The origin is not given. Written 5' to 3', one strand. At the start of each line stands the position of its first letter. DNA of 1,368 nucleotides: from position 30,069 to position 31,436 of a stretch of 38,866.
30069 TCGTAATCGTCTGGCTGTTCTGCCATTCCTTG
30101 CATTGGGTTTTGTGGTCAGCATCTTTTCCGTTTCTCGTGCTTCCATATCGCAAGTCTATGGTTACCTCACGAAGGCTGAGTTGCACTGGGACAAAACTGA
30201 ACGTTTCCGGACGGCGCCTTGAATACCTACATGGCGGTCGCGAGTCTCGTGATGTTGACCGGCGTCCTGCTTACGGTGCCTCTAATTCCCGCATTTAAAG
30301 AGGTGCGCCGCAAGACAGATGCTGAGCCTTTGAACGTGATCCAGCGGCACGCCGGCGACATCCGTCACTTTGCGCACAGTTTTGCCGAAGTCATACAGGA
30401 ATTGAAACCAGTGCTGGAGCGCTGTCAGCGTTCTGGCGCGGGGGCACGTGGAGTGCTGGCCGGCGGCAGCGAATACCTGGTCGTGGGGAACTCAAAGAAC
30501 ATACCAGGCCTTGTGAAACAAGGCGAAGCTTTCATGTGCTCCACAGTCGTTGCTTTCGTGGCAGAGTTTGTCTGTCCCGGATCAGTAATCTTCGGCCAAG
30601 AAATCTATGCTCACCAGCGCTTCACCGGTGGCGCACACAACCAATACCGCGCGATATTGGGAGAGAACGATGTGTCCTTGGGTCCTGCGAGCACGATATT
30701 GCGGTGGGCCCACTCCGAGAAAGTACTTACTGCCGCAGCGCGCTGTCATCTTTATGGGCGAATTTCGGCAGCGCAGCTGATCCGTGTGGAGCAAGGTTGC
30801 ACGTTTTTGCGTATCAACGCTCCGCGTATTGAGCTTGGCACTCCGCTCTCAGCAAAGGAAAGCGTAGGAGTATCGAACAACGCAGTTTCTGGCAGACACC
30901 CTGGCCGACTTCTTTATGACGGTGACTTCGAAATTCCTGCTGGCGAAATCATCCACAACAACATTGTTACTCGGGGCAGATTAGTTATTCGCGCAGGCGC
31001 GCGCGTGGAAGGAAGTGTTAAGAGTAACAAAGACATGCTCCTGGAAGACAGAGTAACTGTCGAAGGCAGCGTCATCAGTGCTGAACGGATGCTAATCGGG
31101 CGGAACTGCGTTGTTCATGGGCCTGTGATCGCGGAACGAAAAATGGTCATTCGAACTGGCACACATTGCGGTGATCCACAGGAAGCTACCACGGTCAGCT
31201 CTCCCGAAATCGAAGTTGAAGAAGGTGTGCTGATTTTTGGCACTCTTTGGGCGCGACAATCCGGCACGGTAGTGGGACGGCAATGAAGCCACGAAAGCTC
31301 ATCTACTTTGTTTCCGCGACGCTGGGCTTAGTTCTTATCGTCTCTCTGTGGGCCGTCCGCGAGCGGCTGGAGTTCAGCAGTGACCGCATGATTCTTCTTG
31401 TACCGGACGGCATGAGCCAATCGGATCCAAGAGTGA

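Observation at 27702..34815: Six-gene translationally coupled synthase-dependent exopolysaccharide locus with non-canonical accessory proteins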

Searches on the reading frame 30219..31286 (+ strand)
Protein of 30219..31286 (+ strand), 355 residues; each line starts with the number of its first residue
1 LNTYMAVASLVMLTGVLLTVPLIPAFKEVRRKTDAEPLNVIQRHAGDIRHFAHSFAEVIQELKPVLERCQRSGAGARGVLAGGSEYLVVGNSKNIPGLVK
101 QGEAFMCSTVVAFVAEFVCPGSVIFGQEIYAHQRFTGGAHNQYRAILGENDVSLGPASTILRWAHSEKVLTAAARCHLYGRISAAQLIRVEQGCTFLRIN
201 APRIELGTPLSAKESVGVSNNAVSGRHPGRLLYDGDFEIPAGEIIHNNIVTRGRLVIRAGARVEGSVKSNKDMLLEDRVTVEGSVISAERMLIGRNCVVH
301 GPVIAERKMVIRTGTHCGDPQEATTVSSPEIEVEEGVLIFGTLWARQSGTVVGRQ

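Call 3: search_protein_families(library=pfam, proteins=[window:30219-31286:+], max_evalue=0.01)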
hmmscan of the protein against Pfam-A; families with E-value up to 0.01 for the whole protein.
window:30219-31286:+ (355 aa): 1 family
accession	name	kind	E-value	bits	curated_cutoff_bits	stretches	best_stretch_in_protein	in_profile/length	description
PF04519.19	Bactofilin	-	3.7e-07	30.8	27.9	2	233-314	15-90/98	Polymer-forming cytoskeletal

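Call 4: search_protein_families(library=ncbifam, proteins=[window:30219-31286:+], max_evalue=0.01)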
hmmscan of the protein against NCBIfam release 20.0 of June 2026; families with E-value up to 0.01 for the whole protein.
window:30219-31286:+ (355 aa): 0 families

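Call 24: search_solved_structures(query=window:30219-31286:+, max_evalue=1)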
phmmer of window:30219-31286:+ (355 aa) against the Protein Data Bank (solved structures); distinct sequences matched with E-value up to 1: 10.
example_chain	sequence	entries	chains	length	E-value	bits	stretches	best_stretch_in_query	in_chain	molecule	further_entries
3twd_A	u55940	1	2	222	0.24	13.8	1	258-306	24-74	Bifunctional protein glmU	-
4aa7_A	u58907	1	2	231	0.26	13.8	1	258-306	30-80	BIFUNCTIONAL PROTEIN GLMU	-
4e75_A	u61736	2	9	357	0.26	13.7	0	223-301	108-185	UDP-3-O-acylglucosamine N-acyltransferase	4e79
3fww_A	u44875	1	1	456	0.28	13.6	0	263-306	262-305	Bifunctional protein glmU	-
4fce_A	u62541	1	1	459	0.29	13.6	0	263-306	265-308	Bifunctional protein GlmU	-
8cu9_A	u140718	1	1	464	0.35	13.3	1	258-306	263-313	Bifunctional UDP-N-acetylglucosamine diphosphorylase/glucosamine-1-phosphate N-acetyltrans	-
9c6y_B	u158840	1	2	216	0.47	12.9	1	34-123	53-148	Light chain of COV2-3906 Fab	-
9mh4_A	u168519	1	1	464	0.56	12.6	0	258-306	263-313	Bifunctional protein GlmU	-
2v0h_A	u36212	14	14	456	0.65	12.4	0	262-305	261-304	BIFUNCTIONAL PROTEIN GLMU | GLUCOSAMINE-1-PHOSPHATE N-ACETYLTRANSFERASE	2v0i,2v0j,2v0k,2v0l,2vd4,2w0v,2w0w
1fwy_A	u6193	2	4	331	0.67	12.4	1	258-306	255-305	UDP-N-ACETYLGLUCOSAMINE PYROPHOSPHORYLASE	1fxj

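Call 27: find_homologous_proteins(query=window:30219-31286:+, max_evalue=0.001)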
Query window:30219-31286:+ (355 aa): 493 proteins with E <= 0.001 among 6701 candidates; the best 120 are listed.
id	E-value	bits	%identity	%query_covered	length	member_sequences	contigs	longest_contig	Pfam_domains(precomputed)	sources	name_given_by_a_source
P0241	7.7e-224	760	100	97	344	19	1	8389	PF04519.20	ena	-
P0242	2.3e-175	601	76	100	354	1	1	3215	-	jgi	jgi:cytoskeletal protein CcmA (bactofilin family)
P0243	6.4e-171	586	73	100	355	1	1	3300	PF04519.20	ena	-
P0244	8.1e-167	573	72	100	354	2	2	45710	-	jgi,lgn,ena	-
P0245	1.4e-166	572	72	100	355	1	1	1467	PF04519.20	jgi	jgi:predicted acyltransferase (DUF342 family)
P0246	3.5e-163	561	71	100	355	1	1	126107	PF04519.20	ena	-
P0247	7.1e-144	497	90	56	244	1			PF04519.20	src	-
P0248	1.4e-127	444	59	99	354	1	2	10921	-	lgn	-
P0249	1.8e-119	417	55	99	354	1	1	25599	PF04519.20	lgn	-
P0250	3.9e-117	409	54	100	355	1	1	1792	-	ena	-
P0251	2.3e-116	407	54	99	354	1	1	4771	PF04519.20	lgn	-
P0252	9.4e-115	402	52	99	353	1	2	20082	PF04519.20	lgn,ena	-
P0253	2.7e-114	400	45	80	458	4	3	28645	PF04519.20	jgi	-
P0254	6.5e-114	399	52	99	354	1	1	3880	PF04519.20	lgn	-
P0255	5.0e-111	389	52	94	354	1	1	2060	PF04519.20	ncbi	-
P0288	1.7e-104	368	51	100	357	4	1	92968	PF25087.2,PF04519.20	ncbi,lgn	-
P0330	1.9e-102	361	49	100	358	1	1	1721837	PF25087.2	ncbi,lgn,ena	-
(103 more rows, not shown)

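Call 29: search_protein_families(library=pfam, proteins=[P0288, P0330, P0253], max_evalue=0.01)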
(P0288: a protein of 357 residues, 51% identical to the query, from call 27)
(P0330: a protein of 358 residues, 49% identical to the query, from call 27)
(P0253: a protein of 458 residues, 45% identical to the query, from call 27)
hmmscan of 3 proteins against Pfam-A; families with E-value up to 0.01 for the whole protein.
P0288 (357 aa): 2 families
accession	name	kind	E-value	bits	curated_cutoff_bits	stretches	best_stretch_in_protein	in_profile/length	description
PF04519.19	Bactofilin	-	8.5e-06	26.4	27.9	1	246-344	8-96/98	Polymer-forming cytoskeletal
PF25084.1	LbH_EIF2B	-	0.008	16.6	54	0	244-311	15-80/105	EIF2B subunit epsilon LbH domain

P0330 (358 aa): 2 families
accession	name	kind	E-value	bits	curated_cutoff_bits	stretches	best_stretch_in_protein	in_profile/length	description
PF04519.19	Bactofilin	-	6.1e-05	23.6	27.9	1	247-345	8-96/98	Polymer-forming cytoskeletal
PF25084.1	LbH_EIF2B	-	0.0033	17.8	54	1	240-310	10-78/105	EIF2B subunit epsilon LbH domain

P0253 (458 aa): 3 families
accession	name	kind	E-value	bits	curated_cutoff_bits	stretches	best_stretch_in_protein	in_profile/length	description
PF04519.19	Bactofilin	-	1.2e-09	38.7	27.9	1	342-418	19-91/98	Polymer-forming cytoskeletal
PF10833.13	DUF2572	-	0.001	19.2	23.8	0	241-284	148-191/219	Protein of unknown function (DUF2572)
PF25084.1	LbH_EIF2B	-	0.0036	17.7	54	0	347-411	17-79/105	EIF2B subunit epsilon LbH domain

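Call 49: predict_structure(alignment_id=A2)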
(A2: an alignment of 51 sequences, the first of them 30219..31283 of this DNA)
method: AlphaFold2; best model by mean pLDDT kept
length: 355 residues; sequences in the alignment: 51
mean_pLDDT: 87.1   pTM: 0.79
mean pLDDT of the five models: 87.1, 86.8, 86.8, 86.1, 84.8
residues with pLDDT >= 90: 250; 70-90: 50; 50-70: 22; < 50: 33
segments of 3 or more residues with pLDDT < 50: 31-39, 42-50, 211-225
pLDDT, mean of each block of 10 residues (from residue 1): 83 85 64 44 45 68 91 92 91 90 93 95 94 96 95 98 94 96 96 96 87 41 57 95 96 98 97 98 97 97 97 96 95 97 96 83
secondary structure, 60 per line:
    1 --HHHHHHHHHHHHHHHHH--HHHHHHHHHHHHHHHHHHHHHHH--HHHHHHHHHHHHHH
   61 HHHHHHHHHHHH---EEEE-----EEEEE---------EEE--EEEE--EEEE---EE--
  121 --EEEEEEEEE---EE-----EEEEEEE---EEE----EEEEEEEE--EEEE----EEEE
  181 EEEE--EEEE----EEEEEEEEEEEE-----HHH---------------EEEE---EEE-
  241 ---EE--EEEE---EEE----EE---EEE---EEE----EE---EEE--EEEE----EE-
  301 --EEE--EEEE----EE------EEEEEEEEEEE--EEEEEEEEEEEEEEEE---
elements in order: H3-19 H22-44 H47-72 E76-79 E85-89 E99-101 E104-107 E110-113 E123-131 E142-148 E152-154 E159-166 E169-172 E177-184 E187-190 E195-206 E230-233 E237-239 E248-251 E255-257 E267-269 E273-275 E285-287 E290-293 E303-305 E308-311 E324-334 E337-352

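Call 54: fold_search(model_id=the predicted structure, library=pdb)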
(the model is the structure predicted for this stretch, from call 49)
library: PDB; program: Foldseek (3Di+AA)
matches with E <= 10: 96; with E <= 0.001: 0
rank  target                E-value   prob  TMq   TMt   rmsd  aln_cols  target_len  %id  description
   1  4i84_B                4.4e-01  0.15  0.19  0.24  16.5       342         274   10  The crystal structure of the Haemophilus influenzae HxuA secretion domain involved in the two-partner secretion pathwa (released 2013-11-13)
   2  2iu8_A                6.0e-01  0.06  0.13  0.13  17.4       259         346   14  Chlamydia trachomatis LpxD with 25mM UDPGlcNAc (Complex I) (released 2007-02-20)
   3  5uyt_A                6.9e-01  0.08  0.15  0.14  17.4       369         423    8  Crystal structure of ice binding protein from an Antarctic bacterium Flavobacteriaceae (released 2017-10-25)
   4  5kdk                  7.6e-01  0.03  0.12  0.15  18.2       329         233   10  Truncated hemolysin A from P. mirabilis at 2.0 Angstroms resolution crystallized in a high salt condition (released 2017-06-14)
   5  5uyt_B                8.0e-01  0.08  0.16  0.14  17.8       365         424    9  Crystal structure of ice binding protein from an Antarctic bacterium Flavobacteriaceae (released 2017-10-25)
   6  3sf5_B                8.4e-01  0.02  0.08  0.09  16.6       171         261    9  Crystal Structure of Helicobacter pylori Urease Accessory Protein UreF/H complex (released 2011-11-02)
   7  4hi0_B                1.0e+00  0.03  0.09  0.11  15.3       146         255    7  Crystal Structure of Helicobacter pylori Urease Accessory Protein UreF/H/G complex (released 2013-10-16)
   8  4ihg_C                1.1e+00  0.05  0.14  0.14  18.4       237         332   13  Chasing Acyl Carrier Protein Through a Catalytic Cycle of Lipid A Production (released 2013-11-13)
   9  4ihg_D                1.2e+00  0.03  0.12  0.12  17.0       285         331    9  Chasing Acyl Carrier Protein Through a Catalytic Cycle of Lipid A Production (released 2013-11-13)
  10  9li0_B                1.4e+00  0.08  0.15  0.21  12.9       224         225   12  Crystal structure of engineered ice-binding protein (M74I and A97V) from Candidatus Cryosericum odellii strain SMC5_16 (released 2025-09-03)
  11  9li0_A                1.4e+00  0.13  0.19  0.28  13.3       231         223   10  Crystal structure of engineered ice-binding protein (M74I and A97V) from Candidatus Cryosericum odellii strain SMC5_16 (released 2025-09-03)
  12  6n2c_A                1.5e+00  0.07  0.15  0.14  17.4       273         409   10  The Crystal Structure of Caldicellulosiruptor hydrothermalis Tapirin C-terminal domain (released 2018-12-19)
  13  4ihg_B                1.5e+00  0.04  0.12  0.13  17.7       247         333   12  Chasing Acyl Carrier Protein Through a Catalytic Cycle of Lipid A Production (released 2013-11-13)
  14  8hc1_C                1.6e+00  0.02  0.10  0.12  15.0       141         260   12  CryoEM structure of Helicobacter pylori UreFD/urease complex (released 2023-05-03)
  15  4ihg_A                1.9e+00  0.04  0.14  0.14  17.5       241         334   10  Chasing Acyl Carrier Protein Through a Catalytic Cycle of Lipid A Production (released 2013-11-13)
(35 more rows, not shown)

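Call 56: search_protein_families(library=pfam, proteins=[window:30219-31286:+], max_evalue=10)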
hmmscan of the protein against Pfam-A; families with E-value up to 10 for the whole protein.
window:30219-31286:+ (355 aa): 2 families
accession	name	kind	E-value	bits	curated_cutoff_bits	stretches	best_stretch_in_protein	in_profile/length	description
PF04519.19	Bactofilin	-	3.7e-07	30.8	27.9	2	233-314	15-90/98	Polymer-forming cytoskeletal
PF25084.1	LbH_EIF2B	-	0.082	13.4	54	1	245-310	18-81/105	EIF2B subunit epsilon LbH domain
